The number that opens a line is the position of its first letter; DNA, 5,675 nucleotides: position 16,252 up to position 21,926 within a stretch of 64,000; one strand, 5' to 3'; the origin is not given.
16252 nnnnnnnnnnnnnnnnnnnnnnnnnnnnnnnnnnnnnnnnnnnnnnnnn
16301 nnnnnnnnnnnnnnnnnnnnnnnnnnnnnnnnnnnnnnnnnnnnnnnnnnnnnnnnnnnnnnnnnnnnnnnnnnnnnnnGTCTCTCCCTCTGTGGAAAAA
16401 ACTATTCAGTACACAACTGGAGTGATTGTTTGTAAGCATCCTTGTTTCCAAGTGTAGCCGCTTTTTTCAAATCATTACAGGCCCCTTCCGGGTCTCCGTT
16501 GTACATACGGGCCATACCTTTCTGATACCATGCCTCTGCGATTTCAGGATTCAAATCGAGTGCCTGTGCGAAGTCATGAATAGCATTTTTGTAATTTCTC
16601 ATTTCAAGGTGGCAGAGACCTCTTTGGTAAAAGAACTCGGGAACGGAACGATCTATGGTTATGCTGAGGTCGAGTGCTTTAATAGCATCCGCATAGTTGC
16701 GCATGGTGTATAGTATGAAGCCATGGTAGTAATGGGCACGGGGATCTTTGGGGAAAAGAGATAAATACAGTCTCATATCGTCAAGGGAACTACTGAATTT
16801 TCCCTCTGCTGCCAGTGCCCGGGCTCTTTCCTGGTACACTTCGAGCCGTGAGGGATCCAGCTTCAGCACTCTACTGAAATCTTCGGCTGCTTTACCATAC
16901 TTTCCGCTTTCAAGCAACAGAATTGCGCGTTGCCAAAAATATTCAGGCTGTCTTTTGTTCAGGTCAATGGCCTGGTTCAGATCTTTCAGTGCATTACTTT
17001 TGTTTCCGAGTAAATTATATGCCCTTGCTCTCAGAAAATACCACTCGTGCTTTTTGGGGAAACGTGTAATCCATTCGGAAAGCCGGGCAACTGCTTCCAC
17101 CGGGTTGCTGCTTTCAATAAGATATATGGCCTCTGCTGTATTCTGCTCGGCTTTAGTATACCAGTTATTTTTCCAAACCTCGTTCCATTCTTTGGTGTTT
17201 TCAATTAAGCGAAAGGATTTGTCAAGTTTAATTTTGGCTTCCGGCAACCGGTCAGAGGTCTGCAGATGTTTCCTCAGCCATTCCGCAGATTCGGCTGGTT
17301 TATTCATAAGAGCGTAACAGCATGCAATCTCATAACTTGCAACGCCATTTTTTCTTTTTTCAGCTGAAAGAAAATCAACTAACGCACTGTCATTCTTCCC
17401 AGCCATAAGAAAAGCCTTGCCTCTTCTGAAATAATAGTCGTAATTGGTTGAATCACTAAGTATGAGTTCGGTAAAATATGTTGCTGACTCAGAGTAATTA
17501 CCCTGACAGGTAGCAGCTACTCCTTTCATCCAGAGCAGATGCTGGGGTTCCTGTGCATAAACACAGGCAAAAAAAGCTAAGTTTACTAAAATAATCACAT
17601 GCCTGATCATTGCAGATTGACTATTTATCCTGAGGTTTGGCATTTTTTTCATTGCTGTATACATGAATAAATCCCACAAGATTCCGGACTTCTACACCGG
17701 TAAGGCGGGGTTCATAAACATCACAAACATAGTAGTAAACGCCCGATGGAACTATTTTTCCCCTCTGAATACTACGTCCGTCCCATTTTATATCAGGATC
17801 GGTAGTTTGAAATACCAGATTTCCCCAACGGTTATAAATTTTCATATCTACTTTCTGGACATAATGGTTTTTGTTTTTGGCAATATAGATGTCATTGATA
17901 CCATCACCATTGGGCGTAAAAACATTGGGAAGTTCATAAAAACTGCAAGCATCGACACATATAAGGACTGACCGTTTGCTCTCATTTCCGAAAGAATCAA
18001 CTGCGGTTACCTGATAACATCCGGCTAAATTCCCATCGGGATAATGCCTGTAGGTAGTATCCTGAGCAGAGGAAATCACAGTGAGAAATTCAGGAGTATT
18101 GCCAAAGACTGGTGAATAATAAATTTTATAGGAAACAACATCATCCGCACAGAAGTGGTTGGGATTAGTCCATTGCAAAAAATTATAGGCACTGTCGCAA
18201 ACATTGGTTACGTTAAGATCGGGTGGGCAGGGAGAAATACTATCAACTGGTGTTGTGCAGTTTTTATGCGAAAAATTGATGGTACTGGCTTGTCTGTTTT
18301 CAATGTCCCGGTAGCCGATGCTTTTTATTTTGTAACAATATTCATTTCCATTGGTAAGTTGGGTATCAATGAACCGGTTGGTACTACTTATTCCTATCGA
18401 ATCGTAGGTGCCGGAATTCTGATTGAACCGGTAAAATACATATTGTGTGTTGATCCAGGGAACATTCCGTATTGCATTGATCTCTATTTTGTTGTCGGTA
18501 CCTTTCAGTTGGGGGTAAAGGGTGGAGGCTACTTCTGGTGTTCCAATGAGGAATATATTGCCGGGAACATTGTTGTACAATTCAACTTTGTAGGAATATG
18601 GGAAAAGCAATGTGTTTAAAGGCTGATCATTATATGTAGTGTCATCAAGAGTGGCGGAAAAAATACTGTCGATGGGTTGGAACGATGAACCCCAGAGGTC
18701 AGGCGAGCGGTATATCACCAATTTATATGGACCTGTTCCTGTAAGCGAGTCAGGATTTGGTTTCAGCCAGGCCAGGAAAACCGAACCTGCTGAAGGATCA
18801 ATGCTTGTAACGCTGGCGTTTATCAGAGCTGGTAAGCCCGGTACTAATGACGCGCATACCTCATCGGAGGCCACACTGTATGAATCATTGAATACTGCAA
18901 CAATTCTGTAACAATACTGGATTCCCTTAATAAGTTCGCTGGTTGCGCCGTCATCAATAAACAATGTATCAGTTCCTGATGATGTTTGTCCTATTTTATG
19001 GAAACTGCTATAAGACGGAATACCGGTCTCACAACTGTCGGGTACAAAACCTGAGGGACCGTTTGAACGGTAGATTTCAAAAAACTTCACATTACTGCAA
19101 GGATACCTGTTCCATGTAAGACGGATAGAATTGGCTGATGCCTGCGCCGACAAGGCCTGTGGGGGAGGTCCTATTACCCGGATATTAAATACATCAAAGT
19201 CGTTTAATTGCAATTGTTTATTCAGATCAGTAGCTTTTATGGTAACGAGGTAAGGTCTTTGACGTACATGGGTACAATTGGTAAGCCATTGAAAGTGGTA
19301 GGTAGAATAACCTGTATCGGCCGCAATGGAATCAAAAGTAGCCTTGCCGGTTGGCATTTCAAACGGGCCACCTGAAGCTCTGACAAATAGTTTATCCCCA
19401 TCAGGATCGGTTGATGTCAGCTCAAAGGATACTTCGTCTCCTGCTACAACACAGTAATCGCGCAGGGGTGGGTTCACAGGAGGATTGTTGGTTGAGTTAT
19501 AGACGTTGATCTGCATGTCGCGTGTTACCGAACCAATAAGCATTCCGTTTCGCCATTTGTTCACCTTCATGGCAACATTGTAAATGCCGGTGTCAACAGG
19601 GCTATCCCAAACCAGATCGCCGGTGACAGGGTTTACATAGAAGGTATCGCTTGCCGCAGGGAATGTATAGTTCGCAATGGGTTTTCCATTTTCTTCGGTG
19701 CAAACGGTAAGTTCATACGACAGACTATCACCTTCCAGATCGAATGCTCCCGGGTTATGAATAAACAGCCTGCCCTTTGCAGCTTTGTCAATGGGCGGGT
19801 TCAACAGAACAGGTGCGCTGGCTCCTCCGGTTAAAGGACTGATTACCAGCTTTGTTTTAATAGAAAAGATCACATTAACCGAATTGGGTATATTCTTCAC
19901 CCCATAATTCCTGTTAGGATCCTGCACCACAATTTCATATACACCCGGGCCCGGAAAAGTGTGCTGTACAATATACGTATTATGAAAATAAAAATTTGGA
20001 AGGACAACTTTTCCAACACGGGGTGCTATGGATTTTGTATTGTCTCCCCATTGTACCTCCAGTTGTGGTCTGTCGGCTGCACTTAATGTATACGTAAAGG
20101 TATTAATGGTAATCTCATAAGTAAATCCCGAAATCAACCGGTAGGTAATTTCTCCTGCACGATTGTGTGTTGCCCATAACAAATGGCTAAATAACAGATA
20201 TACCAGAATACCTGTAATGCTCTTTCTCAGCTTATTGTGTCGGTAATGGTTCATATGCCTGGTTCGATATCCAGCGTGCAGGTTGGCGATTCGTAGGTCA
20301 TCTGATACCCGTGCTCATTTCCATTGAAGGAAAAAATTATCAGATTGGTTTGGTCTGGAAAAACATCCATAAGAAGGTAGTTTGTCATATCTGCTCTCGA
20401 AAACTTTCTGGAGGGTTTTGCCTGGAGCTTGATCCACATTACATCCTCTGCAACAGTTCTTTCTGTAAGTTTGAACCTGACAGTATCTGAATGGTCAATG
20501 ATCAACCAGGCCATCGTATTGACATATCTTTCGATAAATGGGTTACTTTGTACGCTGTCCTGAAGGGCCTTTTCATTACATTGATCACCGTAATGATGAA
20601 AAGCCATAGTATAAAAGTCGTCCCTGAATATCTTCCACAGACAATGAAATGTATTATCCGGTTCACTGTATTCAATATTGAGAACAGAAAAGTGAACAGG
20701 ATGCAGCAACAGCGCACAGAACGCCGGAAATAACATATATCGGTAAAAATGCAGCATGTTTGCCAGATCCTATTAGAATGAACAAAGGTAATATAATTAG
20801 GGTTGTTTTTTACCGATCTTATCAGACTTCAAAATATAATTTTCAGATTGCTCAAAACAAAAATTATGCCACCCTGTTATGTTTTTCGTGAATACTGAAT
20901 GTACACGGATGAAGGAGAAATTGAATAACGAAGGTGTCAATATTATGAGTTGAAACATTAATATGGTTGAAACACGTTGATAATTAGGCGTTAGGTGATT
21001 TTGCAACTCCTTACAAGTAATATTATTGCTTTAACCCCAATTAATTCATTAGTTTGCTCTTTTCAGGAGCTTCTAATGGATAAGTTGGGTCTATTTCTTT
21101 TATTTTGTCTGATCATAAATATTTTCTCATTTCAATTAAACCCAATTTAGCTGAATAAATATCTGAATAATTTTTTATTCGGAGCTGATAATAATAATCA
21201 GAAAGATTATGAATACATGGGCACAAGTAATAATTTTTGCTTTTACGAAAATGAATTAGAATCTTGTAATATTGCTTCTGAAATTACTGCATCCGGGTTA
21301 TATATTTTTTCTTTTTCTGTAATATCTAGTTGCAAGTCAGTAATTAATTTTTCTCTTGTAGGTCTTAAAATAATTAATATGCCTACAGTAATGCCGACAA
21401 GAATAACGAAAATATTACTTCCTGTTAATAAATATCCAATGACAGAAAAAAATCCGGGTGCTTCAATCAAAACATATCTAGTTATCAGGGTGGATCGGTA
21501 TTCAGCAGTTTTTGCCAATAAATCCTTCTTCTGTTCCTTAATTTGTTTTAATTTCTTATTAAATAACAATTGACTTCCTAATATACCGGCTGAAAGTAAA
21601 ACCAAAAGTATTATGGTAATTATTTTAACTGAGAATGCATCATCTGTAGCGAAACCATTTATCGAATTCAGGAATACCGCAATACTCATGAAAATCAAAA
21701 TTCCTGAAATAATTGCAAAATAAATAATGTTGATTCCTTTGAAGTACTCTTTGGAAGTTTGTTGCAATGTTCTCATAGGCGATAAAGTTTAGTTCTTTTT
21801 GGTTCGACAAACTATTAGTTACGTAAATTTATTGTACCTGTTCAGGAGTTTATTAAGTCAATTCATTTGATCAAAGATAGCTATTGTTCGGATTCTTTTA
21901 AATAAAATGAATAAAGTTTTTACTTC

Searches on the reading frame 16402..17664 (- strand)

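Call 80: search_protein_families(library=pfam, max_evalue=0.000001, proteins=[window:16402-17664:-])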
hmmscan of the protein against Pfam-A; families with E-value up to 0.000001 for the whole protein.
window:16402-17664:- (420 aa): 16 families
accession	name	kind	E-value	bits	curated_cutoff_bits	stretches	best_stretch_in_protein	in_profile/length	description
PF07719.23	TPR_2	-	7.4e-36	119.7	27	0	342-374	1-33/34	Tetratricopeptide repeat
PF00515.34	TPR_1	-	1.6e-30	104.1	27.8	1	343-374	2-33/34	Tetratricopeptide repeat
PF13432.12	TPR_16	-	3.3e-28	98.2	32.7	0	347-402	2-57/65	Tetratricopeptide repeat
PF13181.12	TPR_8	-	4e-23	80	25.7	0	343-374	2-33/34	Tetratricopeptide repeat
PF13371.12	TPR_9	-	8.7e-23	80.6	35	0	248-311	4-66/73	Tetratricopeptide repeat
PF13414.12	TPR_11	-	3.3e-18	65.5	26.8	0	214-254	2-42/42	TPR repeat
PF14559.12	TPR_19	-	3.5e-17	62.9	25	0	250-291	1-42/68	Tetratricopeptide repeat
PF13431.12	TPR_17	-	2.1e-16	59.2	24.4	0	366-396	3-33/34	Tetratricopeptide repeat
PF13428.12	TPR_14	-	2.8e-16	58.8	23.5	0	241-283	2-44/44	Tetratricopeptide repeat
PF13174.12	TPR_6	-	1.2e-10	41.7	26.3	0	345-373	3-31/33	Tetratricopeptide repeat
PF13424.12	TPR_12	-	2.1e-10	41.1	30.1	0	310-371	5-74/77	Tetratricopeptide repeat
PF12569.14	NatA_aux_su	-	6.9e-09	35.6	33.3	0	209-270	195-256/515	N-terminal acetyltransferase A, auxiliary subunit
PF12895.13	ANAPC3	-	6.1e-08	33.3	27.2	0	346-385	27-65/82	Anaphase-promoting complex, cyclosome, subunit 3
PF24575.1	TPR_Slam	-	1.7e-07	32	35.2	0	244-291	51-98/104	Surface lipoprotein assembly modifier, N-terminal TPR repeats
PF25575.1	TPR_BSK1_C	-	2e-07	31.3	42.2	0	321-381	55-116/118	Serine/threonine-protein kinase BSK1-like, TPR repeats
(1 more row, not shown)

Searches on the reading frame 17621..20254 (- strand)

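Call 80: search_protein_families(library=pfam, max_evalue=0.000001, proteins=[window:17621-20254:-])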
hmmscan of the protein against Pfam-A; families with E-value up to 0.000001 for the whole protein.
window:17621-20254:- (877 aa): 1 family
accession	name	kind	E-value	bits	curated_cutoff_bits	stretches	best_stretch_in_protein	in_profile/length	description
PF13585.12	CHU_C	-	2.4e-19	69.7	27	1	774-846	2-72/86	CHU_C Type IX secretion signal domain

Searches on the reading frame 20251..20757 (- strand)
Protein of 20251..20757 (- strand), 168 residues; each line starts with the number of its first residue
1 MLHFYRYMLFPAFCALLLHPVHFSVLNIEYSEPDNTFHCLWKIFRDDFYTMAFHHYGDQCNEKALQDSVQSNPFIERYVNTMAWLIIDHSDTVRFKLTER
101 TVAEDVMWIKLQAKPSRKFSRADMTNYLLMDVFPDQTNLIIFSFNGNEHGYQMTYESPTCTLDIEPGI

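Call 80: search_protein_families(library=pfam, max_evalue=0.000001, proteins=[window:20251-20757:-])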
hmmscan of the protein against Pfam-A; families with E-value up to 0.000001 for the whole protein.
window:20251-20757:- (168 aa): 1 family
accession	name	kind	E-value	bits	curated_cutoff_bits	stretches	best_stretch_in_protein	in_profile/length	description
PF20420.3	DUF6702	-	3e-23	82.8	24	1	15-150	3-137/141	Domain of unknown function (DUF6702)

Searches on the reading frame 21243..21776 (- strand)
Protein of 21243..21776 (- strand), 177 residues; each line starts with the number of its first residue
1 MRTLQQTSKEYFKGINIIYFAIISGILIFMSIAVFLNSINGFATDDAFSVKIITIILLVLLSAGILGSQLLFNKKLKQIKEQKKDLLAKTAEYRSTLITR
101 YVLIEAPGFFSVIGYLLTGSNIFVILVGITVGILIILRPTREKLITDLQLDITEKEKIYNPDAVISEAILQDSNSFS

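Call 80: search_protein_families(library=pfam, max_evalue=0.000001, proteins=[window:21243-21776:-])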
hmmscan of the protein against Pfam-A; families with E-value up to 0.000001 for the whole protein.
window:21243-21776:- (177 aa): 0 families

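Call 84: search_protein_families(library=pfam, max_evalue=0.01, proteins=[window:21243-21776:-])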
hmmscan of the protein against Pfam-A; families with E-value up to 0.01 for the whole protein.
window:21243-21776:- (177 aa): 1 family
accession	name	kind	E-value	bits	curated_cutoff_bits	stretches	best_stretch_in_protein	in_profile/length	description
PF13440.11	Polysacc_synt_3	-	0.0061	16.3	23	1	16-129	49-159/293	Polysaccharide biosynthesis protein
